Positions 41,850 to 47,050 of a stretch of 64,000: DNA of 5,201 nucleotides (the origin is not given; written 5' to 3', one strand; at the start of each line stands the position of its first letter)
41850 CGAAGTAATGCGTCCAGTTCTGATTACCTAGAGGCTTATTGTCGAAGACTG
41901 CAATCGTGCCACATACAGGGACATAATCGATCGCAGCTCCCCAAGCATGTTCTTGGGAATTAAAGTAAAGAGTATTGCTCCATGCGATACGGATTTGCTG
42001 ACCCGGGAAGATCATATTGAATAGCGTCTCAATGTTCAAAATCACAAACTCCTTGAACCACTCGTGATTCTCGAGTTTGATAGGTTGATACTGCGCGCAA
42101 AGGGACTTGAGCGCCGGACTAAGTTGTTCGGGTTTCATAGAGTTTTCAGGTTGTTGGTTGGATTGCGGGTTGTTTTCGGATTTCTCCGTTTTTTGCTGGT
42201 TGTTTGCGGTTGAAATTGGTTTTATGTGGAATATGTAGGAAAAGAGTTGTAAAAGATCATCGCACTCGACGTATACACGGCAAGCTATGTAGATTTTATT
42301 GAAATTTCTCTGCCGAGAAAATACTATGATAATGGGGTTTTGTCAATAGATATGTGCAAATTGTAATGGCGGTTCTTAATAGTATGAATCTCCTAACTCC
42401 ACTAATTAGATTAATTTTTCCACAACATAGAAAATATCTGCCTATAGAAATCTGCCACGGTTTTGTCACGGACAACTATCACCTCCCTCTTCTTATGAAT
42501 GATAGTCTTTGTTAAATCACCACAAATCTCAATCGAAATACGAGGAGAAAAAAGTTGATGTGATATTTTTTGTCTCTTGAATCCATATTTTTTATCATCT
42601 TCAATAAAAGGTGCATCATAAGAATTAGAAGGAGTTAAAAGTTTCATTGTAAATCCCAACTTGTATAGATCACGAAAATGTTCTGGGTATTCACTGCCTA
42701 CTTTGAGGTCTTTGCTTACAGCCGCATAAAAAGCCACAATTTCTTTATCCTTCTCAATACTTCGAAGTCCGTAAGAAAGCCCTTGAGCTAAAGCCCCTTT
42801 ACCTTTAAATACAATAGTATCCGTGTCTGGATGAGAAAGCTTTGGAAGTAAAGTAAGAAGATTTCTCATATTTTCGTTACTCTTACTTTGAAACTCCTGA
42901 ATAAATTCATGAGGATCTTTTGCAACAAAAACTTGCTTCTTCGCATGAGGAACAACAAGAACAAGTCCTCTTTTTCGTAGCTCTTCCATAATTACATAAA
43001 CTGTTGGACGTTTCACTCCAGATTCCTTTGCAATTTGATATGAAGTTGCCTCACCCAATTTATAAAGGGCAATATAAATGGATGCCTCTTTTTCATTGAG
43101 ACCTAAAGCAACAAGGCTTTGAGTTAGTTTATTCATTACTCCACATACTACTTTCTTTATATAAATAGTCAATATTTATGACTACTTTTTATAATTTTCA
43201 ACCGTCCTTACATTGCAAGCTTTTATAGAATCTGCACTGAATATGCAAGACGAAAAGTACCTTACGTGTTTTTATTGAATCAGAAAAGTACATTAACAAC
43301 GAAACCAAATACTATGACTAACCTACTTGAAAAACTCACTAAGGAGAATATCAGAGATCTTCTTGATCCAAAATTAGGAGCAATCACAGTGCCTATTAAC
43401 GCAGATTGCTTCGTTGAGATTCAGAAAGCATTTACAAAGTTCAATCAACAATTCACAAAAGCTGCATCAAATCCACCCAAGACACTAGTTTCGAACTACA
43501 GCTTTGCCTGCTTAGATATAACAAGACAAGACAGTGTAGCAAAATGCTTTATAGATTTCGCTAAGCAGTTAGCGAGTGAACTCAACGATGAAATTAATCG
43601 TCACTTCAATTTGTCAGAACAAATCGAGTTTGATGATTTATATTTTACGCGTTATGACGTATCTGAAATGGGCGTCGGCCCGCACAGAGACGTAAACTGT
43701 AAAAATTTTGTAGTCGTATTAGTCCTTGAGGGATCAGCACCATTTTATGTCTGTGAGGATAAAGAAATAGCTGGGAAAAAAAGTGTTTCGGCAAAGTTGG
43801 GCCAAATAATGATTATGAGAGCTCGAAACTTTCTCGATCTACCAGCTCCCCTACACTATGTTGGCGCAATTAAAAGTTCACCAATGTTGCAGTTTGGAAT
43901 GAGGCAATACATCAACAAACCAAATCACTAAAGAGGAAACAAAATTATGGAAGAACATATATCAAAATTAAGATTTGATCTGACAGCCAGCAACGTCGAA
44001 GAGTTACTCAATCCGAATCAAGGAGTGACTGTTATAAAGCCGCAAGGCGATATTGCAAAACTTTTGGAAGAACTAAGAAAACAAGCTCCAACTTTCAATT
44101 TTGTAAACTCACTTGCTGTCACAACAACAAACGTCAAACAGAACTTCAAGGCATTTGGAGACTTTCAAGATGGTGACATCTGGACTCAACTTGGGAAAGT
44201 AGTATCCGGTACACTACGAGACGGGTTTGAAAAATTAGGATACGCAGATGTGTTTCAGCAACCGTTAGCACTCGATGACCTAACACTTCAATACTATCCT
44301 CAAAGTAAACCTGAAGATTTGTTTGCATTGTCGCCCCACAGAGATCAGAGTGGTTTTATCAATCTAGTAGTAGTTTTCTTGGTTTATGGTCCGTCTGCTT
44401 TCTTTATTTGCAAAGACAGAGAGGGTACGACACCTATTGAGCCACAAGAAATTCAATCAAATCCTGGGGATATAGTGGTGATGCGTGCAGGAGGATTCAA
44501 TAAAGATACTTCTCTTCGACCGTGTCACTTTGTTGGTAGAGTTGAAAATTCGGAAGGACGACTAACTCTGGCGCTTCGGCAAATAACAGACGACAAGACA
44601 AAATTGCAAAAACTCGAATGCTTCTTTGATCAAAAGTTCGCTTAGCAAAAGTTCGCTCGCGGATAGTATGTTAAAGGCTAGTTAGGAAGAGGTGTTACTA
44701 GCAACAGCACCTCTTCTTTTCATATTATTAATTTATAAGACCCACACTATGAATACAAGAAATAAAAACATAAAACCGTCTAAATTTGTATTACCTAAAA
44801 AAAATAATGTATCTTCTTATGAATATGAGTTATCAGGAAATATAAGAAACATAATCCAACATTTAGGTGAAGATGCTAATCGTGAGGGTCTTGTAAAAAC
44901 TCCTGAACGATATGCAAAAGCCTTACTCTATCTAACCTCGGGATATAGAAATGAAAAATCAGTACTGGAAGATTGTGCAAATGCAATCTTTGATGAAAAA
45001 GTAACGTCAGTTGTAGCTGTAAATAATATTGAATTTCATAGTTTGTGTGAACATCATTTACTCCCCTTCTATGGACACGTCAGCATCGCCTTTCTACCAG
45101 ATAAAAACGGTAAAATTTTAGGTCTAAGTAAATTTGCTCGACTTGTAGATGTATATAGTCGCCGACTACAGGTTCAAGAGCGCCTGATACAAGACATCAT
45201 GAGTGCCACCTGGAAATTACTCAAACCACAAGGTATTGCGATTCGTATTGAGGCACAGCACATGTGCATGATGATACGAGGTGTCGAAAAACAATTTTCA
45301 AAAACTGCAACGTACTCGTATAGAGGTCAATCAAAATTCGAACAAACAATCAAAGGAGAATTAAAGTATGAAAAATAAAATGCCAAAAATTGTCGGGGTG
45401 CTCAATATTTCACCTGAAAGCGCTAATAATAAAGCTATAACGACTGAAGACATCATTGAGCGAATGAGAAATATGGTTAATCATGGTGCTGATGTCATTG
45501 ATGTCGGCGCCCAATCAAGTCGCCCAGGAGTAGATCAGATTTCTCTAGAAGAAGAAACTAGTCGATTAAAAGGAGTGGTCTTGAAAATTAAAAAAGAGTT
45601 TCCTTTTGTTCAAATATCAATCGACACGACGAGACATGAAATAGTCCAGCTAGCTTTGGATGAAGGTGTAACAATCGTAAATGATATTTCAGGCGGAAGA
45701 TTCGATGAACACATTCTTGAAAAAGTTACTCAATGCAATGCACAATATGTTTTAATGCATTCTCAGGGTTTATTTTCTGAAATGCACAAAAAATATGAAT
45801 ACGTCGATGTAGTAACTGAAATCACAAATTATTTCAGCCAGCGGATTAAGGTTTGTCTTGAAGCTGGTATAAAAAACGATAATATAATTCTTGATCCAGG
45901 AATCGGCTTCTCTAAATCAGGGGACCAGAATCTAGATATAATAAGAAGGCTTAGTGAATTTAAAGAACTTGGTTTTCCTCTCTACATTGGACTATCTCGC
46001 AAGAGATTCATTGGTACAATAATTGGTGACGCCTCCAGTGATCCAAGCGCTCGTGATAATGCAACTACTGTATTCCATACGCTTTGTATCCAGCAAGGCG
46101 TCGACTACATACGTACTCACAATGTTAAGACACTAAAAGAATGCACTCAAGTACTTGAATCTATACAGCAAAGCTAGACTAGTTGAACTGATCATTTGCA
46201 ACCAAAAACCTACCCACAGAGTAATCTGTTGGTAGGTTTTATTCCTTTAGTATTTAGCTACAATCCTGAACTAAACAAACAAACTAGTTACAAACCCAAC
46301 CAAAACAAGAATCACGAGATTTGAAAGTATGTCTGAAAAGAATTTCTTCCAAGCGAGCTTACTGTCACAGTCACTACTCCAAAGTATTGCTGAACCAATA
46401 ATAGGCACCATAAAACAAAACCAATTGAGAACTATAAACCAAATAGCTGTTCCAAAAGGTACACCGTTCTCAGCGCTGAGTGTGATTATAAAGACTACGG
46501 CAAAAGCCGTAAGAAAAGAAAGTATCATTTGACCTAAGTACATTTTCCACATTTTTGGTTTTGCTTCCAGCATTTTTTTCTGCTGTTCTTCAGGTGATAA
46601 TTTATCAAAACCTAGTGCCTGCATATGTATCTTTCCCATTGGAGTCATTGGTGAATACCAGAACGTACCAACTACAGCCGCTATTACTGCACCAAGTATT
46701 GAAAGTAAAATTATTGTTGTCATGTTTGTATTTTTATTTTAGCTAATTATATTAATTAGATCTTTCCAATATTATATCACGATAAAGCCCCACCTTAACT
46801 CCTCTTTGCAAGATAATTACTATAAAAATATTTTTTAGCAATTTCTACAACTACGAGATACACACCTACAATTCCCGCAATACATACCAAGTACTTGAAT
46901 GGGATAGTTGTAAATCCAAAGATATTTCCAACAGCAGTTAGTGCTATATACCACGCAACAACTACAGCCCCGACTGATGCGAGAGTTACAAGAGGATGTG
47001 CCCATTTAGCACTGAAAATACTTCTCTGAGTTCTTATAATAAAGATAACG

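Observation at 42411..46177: Tandem paralogous 2OG-Fe(II)-oxygenase-like genes between a divergent TrmB-type regulator and folE-folP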

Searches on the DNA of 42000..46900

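Call 59: search_rna_families(source=window, start=42000, end=46900, threshold=evalue, max_evalue=1)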
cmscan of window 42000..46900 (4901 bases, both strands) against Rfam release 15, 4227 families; matches with E-value up to 1: 1.
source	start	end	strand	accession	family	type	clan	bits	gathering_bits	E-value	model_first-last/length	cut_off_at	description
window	42314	42369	-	RF00184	PVX_3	Cis-reg;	-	21.9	42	0.18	1-54/54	no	Potato virus X cis-acting regulatory element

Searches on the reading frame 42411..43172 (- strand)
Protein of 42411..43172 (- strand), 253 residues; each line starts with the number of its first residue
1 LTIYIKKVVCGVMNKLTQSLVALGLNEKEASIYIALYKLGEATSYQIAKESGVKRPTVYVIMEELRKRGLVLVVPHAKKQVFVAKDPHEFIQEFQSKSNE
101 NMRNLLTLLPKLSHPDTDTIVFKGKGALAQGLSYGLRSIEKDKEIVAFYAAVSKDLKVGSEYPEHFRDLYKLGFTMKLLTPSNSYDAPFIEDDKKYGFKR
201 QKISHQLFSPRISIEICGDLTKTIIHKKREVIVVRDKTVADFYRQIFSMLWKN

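Call 3: search_protein_families(library=pfam, proteins=[window:42411-43172:-], max_evalue=1)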
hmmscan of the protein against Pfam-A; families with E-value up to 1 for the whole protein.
window:42411-43172:- (253 aa): 15 families
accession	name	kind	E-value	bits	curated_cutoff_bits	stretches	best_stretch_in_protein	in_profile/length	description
PF01978.25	TrmB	-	2.2e-16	59.9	25.6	1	22-87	3-67/68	Sugar-specific transcriptional regulator TrmB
PF12802.13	MarR_2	-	0.0024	18.4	27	1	29-72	7-51/61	MarR family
PF13730.12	HTH_36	-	0.0026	17.9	25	1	24-71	2-55/55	Helix-turn-helix domain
PF01047.28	MarR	-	0.0029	17.9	24.6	1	26-73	2-49/59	MarR family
PF03965.22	Penicillinase_R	-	0.004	17.9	22.6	1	27-85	3-65/115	Penicillinase repressor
PF02082.26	Rrf2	-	0.0084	16.7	30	1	32-75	13-57/132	Iron-dependent Transcriptional regulator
PF13545.12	HTH_Crp_2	-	0.0084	16.5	27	1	42-72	23-53/70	Crp-like helix-turn-helix domain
PF13412.12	HTH_24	-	0.022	14.8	21.9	1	27-71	3-47/48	Winged helix-turn-helix DNA-binding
PF09339.16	HTH_IclR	-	0.036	14.3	22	1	46-71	23-48/52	IclR helix-turn-helix domain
PF01325.25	Fe_dep_repress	-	0.041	14.5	26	1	32-75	13-56/60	Iron dependent repressor, N-terminal DNA binding domain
PF01022.26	HTH_5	-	0.044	14.1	22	1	38-71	13-45/47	Bacterial regulatory protein, arsR family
PF11436.14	DUF3199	-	0.14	12.4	25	1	37-67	82-111/125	Protein of unknown function (DUF3199)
PF13551.12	HTH_29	-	0.16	12.5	28.1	1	34-70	5-41/64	Winged helix-turn helix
PF13384.12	HTH_23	-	0.21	11.9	24.6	1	42-70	18-46/50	Homeodomain-like domain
PF13056.11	DUF3918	-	0.21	11.7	21.3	1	13-25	1-13/43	Protein of unknown function (DUF3918)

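Call 5: search_protein_families(library=ncbifam, proteins=[window:42411-43172:-], max_evalue=1)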
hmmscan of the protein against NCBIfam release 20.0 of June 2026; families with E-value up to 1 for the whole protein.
window:42411-43172:- (253 aa): 17 families
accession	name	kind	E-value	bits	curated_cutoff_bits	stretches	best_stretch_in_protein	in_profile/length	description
NF053756.1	MreA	equivalog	4e-08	33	100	1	15-73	5-63/110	MreA family transcriptional regulator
NF047390.1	TransRegTrmBL1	equivalog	9.7e-08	31.3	650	1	15-93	5-82/341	HTH-type sugar sensing transcriptional regulator TrmBL1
NF040851.1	tran_reg_TrmB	equivalog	3.9e-06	26.3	600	1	13-114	4-104/338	HTH-type sugar-sensing transcriptional regulator TrmB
NF047392.1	TransRegTrmBHalo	equivalog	6.4e-06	25.4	500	1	20-105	13-97/349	HTH-type sugar sensing transcriptional regulator TrmB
TIGR01884.1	cas_HTH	subfamily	2e-05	24.1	60.2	1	15-75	130-190/202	CRISPR-associated CARF protein Csa3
NF041141.1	tran_reg_TrmBL2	equivalog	8.4e-05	22.2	530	1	23-102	14-96/264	HTH-type transcriptional regulator TrmBL2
TIGR02337.1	HpaR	equivalog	0.0075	16.1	121.2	1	12-104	13-109/130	homoprotocatechuate degradation operon regulator HpaR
NF040939.2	trans_reg_lrs14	equivalog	0.0077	16.3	90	1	22-72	16-67/103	Lrs14 family HTH-type transcriptional regulator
NF008273.0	PRK11050.1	equivalog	0.016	14.9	153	1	36-95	49-106/156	manganese-binding transcriptional regulator MntR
NF053606.1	Sta1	subfamily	0.037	14.1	80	1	23-72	16-65/100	Sta1 family transcriptional regulator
TIGR02937.1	sigma70-ECF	superfamily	0.037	13.7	42.9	1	24-68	117-160/165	sigma-70 family RNA polymerase sigma factor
NF003210.0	PRK04172.1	equivalog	0.043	12.7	350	1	25-92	4-71/496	phenylalanine--tRNA ligase subunit alpha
NF053777.1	Saro0803TransReg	equivalog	0.052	13.2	200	1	4-72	14-82/140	Saro_0803 family transcriptional regulator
NF033545.0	transpos_IS630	equivalog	0.081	12.4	100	1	34-76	5-47/299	IS630 family transposase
NF033788.1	HTH_metalloreg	subfamily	0.095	12.5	55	1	31-88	15-72/77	metalloregulator ArsR/SmtB family transcription factor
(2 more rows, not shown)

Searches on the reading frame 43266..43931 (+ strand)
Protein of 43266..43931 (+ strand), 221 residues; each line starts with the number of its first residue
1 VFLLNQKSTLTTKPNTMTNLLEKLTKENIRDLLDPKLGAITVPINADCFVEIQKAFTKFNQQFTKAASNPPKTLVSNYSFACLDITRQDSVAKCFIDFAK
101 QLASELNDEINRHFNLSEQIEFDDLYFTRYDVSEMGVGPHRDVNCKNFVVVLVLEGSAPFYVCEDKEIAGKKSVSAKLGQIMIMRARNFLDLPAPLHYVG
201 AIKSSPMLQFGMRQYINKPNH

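Call 3: search_protein_families(library=pfam, proteins=[window:43266-43931:+], max_evalue=1)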
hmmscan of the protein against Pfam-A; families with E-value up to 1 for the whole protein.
window:43266-43931:+ (221 aa): 0 families

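Call 5: search_protein_families(library=ncbifam, proteins=[window:43266-43931:+], max_evalue=1)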
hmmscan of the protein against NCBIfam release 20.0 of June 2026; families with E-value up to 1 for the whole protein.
window:43266-43931:+ (221 aa): 0 families

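Call 7: find_homologous_proteins(query=window:43266-43931:+, max_evalue=0.001)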
Query window:43266-43931:+ (221 aa): 10 proteins with E <= 0.001 among 138 candidates.
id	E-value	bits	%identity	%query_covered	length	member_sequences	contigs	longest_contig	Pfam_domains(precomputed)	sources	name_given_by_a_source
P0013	3.9e-133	459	100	93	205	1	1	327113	-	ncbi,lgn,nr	ncbi:MAG: hypothetical protein K9M11_02385 [Candidatus Pacebacteria bacterium]|nr:hypothetical prote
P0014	2.6e-67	244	58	89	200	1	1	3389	-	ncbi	-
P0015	5.5e-59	217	53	90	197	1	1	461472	-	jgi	-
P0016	3.4e-55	205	52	90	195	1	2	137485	-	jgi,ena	-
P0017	2.3e-54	202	51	90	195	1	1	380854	-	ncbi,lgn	-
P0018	3.9e-51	192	50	93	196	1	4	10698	-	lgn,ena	-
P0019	2.2e-42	163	47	89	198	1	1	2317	-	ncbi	-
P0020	8.3e-37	145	40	92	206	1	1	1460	-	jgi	jgi:hypothetical protein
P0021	2.1e-33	134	38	91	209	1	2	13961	-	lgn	-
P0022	7.4e-29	119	36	94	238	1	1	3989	-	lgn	-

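Call 21: find_encoding_contigs(protein=P0022, flank=8000, max_places=2)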
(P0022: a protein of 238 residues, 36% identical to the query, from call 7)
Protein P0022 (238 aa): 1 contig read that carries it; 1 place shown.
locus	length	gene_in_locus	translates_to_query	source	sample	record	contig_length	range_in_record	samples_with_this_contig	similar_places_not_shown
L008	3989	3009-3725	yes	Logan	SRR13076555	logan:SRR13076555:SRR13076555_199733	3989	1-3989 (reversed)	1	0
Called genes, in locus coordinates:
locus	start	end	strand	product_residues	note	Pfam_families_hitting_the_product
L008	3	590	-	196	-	?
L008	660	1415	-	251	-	-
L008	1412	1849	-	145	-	-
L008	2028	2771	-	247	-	PF01978:TrmB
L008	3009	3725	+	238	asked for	-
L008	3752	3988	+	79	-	?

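Call 63: predict_structure(alignment_id=A7)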
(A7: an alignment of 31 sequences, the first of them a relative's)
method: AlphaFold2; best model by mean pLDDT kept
length: 205 residues; sequences in the alignment: 31
mean_pLDDT: 90.9   pTM: 0.88
mean pLDDT of the five models: 90.9, 89.0, 88.6, 88.2, 87.0
residues with pLDDT >= 90: 146; 70-90: 50; 50-70: 9; < 50: 0
segments of 3 or more residues with pLDDT < 50: none
pLDDT, mean of each block of 10 residues (from residue 1): 91 96 96 94 89 67 91 92 97 95 95 90 87 96 87 89 95 90 89 96 83
secondary structure, 60 per line:
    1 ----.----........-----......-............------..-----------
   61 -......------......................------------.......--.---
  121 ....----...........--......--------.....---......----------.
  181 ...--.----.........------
elements in order: H10-17 E23-28 H30-41 E62-67 H74-95 E108-114 E121-124 E129-139 E142-147 E156-160 E164-169 E180-183 E191-199
